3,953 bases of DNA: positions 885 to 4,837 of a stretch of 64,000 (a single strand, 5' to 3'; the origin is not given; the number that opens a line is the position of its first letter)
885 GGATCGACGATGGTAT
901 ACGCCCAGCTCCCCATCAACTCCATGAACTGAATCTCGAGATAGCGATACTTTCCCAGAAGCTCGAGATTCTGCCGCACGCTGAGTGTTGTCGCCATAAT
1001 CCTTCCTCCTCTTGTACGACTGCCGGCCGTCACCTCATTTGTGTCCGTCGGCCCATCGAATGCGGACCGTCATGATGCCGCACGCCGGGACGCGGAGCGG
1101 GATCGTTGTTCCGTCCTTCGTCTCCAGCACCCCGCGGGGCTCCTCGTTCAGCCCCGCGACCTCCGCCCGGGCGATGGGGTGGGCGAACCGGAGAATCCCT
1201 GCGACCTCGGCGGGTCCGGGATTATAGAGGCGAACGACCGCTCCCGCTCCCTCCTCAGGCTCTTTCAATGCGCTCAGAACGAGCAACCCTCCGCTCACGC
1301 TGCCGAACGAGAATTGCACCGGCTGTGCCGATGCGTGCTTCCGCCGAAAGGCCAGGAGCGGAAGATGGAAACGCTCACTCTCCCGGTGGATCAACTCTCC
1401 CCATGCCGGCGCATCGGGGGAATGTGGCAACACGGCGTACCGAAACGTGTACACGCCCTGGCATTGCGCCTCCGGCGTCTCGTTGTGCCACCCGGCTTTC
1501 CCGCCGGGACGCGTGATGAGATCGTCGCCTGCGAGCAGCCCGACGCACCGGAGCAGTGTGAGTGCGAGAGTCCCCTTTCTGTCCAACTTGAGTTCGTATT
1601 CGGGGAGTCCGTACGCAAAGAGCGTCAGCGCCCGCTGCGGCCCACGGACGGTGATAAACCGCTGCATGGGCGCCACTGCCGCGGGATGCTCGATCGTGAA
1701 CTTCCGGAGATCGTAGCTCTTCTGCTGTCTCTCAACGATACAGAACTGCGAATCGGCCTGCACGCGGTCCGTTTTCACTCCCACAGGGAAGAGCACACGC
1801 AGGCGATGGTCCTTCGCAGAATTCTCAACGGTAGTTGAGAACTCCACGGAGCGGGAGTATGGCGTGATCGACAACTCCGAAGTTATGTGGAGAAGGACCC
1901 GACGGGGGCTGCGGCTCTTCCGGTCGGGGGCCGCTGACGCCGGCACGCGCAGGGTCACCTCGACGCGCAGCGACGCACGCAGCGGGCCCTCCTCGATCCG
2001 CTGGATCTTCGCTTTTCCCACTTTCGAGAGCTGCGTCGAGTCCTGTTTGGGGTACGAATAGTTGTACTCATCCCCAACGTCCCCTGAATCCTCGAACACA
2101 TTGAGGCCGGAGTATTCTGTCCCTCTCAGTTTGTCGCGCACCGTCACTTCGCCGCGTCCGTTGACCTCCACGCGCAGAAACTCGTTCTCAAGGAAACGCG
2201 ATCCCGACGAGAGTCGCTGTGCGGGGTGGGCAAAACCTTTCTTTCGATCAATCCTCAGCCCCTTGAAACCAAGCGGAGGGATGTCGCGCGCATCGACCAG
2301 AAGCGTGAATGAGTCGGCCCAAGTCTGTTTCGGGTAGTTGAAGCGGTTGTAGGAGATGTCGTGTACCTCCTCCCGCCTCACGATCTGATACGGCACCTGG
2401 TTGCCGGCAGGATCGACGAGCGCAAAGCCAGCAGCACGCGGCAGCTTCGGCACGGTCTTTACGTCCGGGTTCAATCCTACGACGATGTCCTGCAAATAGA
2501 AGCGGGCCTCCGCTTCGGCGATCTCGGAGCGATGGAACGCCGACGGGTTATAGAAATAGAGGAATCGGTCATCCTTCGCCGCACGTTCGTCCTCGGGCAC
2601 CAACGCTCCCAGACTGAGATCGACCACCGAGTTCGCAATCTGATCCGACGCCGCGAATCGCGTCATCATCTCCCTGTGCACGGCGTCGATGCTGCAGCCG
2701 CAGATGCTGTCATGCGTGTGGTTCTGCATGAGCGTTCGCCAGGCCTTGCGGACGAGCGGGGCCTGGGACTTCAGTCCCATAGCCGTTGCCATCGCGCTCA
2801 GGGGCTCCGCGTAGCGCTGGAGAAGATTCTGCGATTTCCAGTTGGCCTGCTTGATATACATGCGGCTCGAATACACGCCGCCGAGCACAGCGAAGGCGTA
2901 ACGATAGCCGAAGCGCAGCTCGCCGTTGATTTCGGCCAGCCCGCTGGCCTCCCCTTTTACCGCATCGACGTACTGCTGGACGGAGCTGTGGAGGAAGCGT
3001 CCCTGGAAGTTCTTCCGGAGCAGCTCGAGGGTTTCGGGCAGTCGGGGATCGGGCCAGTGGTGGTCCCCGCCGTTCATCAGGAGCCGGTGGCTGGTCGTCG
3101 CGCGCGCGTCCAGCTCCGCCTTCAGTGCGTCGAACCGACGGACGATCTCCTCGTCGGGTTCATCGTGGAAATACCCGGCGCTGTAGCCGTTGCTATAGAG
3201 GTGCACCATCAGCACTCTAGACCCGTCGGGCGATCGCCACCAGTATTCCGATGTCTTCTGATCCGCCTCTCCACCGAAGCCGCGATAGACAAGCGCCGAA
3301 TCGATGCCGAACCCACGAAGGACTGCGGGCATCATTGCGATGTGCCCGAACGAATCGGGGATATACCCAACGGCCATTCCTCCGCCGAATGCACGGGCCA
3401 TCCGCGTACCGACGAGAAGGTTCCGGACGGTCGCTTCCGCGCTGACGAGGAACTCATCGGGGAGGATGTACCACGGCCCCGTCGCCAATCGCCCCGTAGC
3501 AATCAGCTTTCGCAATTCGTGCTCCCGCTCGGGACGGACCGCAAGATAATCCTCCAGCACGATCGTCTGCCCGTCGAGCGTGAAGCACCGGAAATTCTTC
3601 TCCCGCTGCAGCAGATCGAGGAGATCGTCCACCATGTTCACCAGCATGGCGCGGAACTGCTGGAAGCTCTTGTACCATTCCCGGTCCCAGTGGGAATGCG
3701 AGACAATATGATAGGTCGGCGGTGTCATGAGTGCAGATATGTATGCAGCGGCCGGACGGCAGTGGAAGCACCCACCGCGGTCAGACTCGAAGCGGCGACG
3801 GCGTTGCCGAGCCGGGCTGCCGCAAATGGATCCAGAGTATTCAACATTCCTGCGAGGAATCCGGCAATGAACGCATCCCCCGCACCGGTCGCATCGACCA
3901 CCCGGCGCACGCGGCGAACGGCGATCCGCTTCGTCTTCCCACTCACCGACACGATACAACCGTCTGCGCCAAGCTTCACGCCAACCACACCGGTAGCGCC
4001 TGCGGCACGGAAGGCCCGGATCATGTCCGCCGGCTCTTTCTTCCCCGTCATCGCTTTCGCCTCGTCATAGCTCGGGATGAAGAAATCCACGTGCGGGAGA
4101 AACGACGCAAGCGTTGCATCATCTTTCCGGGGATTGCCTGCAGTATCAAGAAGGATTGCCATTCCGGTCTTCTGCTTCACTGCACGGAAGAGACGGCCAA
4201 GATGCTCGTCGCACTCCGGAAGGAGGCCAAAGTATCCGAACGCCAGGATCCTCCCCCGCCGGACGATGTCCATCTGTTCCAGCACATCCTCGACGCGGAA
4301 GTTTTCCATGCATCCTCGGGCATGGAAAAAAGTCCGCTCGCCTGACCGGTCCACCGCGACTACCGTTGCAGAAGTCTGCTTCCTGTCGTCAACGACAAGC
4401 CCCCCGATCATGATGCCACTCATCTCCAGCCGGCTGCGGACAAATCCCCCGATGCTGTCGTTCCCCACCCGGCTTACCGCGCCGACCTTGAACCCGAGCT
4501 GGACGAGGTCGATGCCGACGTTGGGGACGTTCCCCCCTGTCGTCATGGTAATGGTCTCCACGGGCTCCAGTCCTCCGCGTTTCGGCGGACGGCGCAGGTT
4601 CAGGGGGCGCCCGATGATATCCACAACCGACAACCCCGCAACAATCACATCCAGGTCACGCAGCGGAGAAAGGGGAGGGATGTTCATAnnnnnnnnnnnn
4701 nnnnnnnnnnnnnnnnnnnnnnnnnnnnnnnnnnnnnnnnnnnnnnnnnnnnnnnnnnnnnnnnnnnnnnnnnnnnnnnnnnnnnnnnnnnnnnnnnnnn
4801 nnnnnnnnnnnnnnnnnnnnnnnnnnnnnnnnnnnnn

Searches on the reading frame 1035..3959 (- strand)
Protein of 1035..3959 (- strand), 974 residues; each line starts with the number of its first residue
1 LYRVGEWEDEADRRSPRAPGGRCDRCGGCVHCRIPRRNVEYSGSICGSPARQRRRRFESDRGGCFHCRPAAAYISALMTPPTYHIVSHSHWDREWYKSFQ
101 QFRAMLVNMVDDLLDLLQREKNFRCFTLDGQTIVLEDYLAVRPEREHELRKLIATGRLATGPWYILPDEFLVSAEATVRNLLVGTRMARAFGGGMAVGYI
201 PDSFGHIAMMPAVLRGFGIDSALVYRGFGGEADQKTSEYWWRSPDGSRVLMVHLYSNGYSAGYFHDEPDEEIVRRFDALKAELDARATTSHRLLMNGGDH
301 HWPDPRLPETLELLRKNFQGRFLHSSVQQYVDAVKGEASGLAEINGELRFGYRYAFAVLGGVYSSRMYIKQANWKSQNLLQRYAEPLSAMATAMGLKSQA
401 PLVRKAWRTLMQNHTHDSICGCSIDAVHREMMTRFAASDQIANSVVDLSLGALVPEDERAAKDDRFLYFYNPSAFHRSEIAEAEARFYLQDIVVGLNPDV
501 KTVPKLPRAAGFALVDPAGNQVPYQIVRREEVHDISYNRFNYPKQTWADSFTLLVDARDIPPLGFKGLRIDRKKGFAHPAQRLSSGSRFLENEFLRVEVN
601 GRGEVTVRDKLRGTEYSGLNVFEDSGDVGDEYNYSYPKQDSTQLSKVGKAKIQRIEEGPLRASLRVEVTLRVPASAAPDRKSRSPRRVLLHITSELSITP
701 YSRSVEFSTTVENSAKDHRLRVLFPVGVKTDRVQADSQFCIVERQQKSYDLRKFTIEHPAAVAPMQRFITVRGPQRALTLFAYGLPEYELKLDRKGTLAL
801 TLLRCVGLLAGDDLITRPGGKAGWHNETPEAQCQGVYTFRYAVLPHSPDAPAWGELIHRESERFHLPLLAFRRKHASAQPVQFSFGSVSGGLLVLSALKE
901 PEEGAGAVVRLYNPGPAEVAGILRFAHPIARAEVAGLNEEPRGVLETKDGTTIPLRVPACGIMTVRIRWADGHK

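Call 10: search_protein_families(library=pfam, proteins=[window:1035-3959:-], max_evalue=0.001)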
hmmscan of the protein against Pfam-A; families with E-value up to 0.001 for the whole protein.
window:1035-3959:- (974 aa): 4 families
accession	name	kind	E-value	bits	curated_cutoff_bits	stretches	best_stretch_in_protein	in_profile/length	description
PF01074.27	Glyco_hydro_38N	-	7.9e-35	121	25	1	83-335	2-256/270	Glycosyl hydrolases family 38 N-terminal domain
PF07748.19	Glyco_hydro_38C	-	4.3e-21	76.6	25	1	590-804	1-198/206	Glycosyl hydrolases family 38 C-terminal domain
PF09261.16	Alpha-mann_mid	-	1.7e-14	54.1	31.1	1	361-452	5-95/96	Alpha mannosidase middle domain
PF17677.7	Glyco_hydro38C2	-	0.0009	19.8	22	0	893-963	2-70/72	Glycosyl hydrolases family 38 C-terminal beta sandwich domain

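Call 37: search_protein_families(library=ncbifam, proteins=[window:1035-3959:-], max_evalue=0.00001)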
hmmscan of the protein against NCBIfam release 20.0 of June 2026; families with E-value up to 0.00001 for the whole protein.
window:1035-3959:- (974 aa): 1 family
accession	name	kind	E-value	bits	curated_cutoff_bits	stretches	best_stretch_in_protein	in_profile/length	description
NF007331.0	PRK09819.1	equivalog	2.5e-166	555.1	1138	1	82-952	5-870/885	mannosylglycerate hydrolase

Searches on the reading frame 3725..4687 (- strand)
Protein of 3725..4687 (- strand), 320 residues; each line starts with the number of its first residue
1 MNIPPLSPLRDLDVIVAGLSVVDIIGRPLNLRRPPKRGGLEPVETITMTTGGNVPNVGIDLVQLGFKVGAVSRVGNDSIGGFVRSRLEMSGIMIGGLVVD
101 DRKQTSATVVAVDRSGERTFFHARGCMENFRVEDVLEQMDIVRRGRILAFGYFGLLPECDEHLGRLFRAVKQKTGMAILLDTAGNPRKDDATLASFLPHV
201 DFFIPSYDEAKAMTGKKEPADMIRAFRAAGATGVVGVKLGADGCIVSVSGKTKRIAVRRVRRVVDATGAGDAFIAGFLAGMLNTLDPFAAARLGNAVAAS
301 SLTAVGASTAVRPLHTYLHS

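Call 10: search_protein_families(library=pfam, proteins=[window:3725-4687:-], max_evalue=0.001)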
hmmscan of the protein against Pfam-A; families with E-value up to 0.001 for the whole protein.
window:3725-4687:- (320 aa): 1 family
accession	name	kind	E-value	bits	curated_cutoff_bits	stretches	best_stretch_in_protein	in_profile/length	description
PF00294.29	PfkB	-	6.7e-48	164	25.8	1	13-310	3-298/302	pfkB family carbohydrate kinase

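Call 37: search_protein_families(library=ncbifam, proteins=[window:3725-4687:-], max_evalue=0.00001)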
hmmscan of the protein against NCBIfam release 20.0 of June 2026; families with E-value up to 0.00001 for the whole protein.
window:3725-4687:- (320 aa): 20 families
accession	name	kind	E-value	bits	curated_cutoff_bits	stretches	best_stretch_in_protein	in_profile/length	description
TIGR04382.1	myo_inos_iolC_N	equivalog_domain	9.6e-31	107.2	300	1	12-311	2-299/309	5-dehydro-2-deoxygluconokinase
TIGR02152.1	D_ribokin_bact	equivalog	5.7e-29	101.4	299.65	1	14-311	1-290/298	ribokinase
NF006957.1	PRK09434.1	equivalog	2.6e-24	86.3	450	2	49-121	25-97/302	fructokinase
NF007321.0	PRK09813.1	equivalog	2.6e-23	82.8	247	1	50-307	23-260/261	fructoselysine 6-kinase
NF053626.1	RibKinHalex1628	equivalog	1.7e-22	80.3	330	1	29-310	16-281/293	ATP-dependent ribose-1-phosphate kinase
NF008353.0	PRK11142.1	equivalog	6.6e-20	71.8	341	1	43-311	31-293/307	ribokinase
NF047869.1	myo_kin_aldol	exception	4.3e-19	68.3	600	2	191-310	197-320/586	bifunctional 5-dehydro-2-deoxygluconokinase/5-dehydro-2-deoxyphosphogluconate aldolase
NF052444.1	DhDoxglucKinKdgK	equivalog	1.8e-18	67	400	1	65-307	43-295/303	2-dehydro-3-deoxygluconokinase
NF049991.1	TagKinase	equivalog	1.4e-17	63.5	420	1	54-307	43-301/321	tagatose kinase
NF040938.1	KDG_KDGal_kin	equivalog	1e-15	57.7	400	1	192-303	175-283/305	bifunctional 2-dehydro-3-deoxygluconokinase/2-dehydro-3-deoxygalactonokinase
TIGR03168.1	1-PFK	subfamily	7.7e-15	54.6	216.4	1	43-307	27-287/305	hexose kinase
NF041134.1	R1P_kin_Thcocales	equivalog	9.1e-14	51.5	500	1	45-315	31-276/291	ADP-dependent ribose-1-phosphate kinase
TIGR03828.1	pfkB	equivalog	1.2e-13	50.8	292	1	40-309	24-287/305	1-phosphofructokinase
NF041332.1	KDG_KDGal_kin_Halo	equivalog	1.1e-11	44.8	440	1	186-310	176-300/320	bifunctional 2-dehydro-3-deoxygluconokinase/2-dehydro-3-deoxygalactonokinase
TIGR02198.1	rfaE_dom_I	equivalog_domain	1.4e-11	44.1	345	1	199-310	190-305/315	D-glycero-beta-D-manno-heptose-7-phosphate kinase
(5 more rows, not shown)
